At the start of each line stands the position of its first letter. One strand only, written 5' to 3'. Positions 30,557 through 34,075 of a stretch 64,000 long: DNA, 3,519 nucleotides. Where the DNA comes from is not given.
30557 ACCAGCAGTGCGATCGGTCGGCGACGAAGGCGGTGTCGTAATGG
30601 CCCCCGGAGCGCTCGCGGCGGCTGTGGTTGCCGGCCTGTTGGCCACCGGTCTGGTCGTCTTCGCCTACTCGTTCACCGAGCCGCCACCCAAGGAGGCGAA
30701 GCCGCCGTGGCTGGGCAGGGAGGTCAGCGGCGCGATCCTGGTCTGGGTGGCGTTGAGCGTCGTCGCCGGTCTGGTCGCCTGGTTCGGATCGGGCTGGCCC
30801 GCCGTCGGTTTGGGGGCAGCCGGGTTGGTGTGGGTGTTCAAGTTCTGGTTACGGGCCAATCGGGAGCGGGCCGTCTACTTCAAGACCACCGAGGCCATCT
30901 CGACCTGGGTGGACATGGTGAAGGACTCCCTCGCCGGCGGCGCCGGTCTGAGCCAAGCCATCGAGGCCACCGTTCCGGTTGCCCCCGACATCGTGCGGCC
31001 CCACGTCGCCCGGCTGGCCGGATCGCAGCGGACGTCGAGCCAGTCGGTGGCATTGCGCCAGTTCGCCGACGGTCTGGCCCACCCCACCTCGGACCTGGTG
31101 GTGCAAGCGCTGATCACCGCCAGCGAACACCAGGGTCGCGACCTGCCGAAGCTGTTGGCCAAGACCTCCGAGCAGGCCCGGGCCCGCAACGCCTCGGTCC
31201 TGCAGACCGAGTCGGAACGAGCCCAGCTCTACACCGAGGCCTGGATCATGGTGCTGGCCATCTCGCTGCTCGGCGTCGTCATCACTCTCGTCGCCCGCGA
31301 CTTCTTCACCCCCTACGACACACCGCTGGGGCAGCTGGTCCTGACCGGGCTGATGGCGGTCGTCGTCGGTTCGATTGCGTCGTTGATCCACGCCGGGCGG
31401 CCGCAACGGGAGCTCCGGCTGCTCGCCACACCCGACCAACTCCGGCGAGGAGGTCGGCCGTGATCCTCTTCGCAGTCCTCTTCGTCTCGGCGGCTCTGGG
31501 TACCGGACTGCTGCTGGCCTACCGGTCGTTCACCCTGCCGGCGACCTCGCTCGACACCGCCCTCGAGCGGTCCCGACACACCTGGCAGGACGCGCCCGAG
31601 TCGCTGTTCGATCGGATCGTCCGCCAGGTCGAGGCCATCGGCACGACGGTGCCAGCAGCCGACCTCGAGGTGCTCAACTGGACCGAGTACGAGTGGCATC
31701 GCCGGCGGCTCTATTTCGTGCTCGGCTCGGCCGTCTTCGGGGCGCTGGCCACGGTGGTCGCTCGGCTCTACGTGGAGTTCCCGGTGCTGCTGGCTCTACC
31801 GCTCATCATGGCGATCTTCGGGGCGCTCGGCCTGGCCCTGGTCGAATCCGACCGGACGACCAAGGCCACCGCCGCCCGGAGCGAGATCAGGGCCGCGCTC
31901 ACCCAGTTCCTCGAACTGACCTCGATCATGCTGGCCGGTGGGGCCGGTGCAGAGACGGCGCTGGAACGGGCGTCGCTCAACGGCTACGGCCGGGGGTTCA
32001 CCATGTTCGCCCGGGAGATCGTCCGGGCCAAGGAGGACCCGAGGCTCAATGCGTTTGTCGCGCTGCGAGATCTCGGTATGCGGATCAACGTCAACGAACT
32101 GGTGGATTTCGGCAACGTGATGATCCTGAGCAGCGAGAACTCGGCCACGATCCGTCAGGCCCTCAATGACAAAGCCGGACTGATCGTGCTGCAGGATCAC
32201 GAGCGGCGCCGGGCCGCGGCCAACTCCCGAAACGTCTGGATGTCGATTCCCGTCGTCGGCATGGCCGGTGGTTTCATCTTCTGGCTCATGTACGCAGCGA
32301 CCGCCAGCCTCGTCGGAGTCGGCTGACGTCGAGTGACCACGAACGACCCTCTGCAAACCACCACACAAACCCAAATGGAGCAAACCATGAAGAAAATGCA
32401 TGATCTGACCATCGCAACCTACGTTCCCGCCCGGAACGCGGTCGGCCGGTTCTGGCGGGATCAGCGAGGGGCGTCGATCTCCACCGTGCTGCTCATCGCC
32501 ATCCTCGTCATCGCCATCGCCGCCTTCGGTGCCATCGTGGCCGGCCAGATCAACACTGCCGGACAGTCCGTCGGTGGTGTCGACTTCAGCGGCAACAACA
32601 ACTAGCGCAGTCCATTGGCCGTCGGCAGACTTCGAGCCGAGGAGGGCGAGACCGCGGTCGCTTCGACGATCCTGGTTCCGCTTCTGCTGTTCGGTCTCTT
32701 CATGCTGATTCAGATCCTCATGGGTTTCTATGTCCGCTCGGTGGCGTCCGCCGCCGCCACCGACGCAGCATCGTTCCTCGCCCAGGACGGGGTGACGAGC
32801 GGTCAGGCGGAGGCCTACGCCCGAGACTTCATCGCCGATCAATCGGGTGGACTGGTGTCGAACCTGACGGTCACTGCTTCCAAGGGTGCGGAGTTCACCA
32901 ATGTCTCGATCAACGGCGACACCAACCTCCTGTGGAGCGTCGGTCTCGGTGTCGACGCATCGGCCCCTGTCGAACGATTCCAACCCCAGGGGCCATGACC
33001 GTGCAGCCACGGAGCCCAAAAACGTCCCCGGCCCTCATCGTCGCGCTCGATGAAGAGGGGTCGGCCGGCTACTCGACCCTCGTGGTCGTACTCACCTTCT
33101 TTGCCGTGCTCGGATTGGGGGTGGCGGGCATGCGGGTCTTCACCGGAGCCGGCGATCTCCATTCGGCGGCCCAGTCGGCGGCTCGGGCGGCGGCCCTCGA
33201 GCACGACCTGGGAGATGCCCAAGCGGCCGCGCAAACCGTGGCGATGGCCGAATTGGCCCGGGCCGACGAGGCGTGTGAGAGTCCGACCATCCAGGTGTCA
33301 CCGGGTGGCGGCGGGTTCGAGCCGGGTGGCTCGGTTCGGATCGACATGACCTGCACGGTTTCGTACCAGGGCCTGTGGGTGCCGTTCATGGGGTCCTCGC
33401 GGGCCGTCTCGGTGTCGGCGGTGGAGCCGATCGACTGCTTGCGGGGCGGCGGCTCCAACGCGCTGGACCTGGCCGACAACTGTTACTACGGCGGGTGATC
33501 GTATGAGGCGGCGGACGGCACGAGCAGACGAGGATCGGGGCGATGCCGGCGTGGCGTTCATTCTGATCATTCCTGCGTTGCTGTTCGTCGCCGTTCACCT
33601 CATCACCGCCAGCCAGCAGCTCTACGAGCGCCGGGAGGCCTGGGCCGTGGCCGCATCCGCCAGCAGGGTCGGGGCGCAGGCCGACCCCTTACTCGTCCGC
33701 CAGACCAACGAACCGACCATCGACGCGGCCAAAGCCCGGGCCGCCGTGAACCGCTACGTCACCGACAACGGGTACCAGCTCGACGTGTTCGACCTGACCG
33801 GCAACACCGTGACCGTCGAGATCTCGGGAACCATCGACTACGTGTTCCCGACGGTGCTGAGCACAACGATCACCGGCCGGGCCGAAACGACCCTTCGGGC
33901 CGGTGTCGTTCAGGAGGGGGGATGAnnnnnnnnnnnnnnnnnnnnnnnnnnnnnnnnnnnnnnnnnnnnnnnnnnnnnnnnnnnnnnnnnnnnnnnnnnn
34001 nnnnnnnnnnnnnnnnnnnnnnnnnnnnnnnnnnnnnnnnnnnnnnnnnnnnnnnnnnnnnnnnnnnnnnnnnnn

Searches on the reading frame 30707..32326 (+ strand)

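Call 8: search_protein_families(library=pfam, proteins=[window:30707-32326:+], max_evalue=0.01)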
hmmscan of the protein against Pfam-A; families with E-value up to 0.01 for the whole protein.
window:30707-32326:+ (539 aa): 1 family
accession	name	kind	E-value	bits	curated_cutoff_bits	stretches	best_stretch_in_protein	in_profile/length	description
PF00482.28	T2SSF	-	1e-06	29.2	25.2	1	401-528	1-123/125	Type II secretion system (T2SS), protein F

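Call 67: search_protein_families(library=ncbifam, proteins=[window:30707-32326:+], max_evalue=0.01)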
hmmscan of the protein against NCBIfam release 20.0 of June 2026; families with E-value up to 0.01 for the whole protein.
window:30707-32326:+ (539 aa): 0 families

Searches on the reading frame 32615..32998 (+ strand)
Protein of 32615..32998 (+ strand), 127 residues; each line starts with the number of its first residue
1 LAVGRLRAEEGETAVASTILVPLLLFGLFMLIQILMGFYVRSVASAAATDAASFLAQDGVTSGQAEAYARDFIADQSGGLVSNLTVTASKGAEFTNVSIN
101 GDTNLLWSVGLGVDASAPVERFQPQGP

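Call 9: search_protein_families(library=pfam, proteins=[window:32615-32998:+], max_evalue=0.01)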
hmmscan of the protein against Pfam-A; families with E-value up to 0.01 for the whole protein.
window:32615-32998:+ (127 aa): 1 family
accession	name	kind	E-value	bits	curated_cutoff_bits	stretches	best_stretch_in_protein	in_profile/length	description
PF07811.17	TadE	-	6.4e-05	23.4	22.9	1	18-52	8-42/43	TadE-like protein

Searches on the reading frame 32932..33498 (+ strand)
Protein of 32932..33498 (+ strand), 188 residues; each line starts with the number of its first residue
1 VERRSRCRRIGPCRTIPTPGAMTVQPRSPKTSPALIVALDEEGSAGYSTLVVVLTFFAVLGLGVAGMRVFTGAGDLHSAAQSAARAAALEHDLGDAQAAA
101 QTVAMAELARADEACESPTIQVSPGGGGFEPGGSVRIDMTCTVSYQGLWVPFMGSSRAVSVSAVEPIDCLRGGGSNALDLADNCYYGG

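Call 9: search_protein_families(library=pfam, proteins=[window:32932-33498:+], max_evalue=0.01)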
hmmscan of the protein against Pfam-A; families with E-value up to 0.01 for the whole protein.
window:32932-33498:+ (188 aa): 1 family
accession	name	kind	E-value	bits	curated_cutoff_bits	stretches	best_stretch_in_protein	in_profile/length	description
PF13400.11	Tad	-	0.00086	20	22.3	1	45-88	3-45/47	Putative Flp pilus-assembly TadE/G-like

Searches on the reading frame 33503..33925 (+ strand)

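Call 5: search_protein_families(library=pfam, proteins=[window:33503-33925:+], max_evalue=0.1)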
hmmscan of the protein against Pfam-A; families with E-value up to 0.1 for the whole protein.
window:33503-33925:+ (140 aa): 1 family
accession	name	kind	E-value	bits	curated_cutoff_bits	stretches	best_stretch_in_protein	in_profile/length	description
PF13400.11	Tad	-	0.00019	22.1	22.3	1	17-60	5-47/47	Putative Flp pilus-assembly TadE/G-like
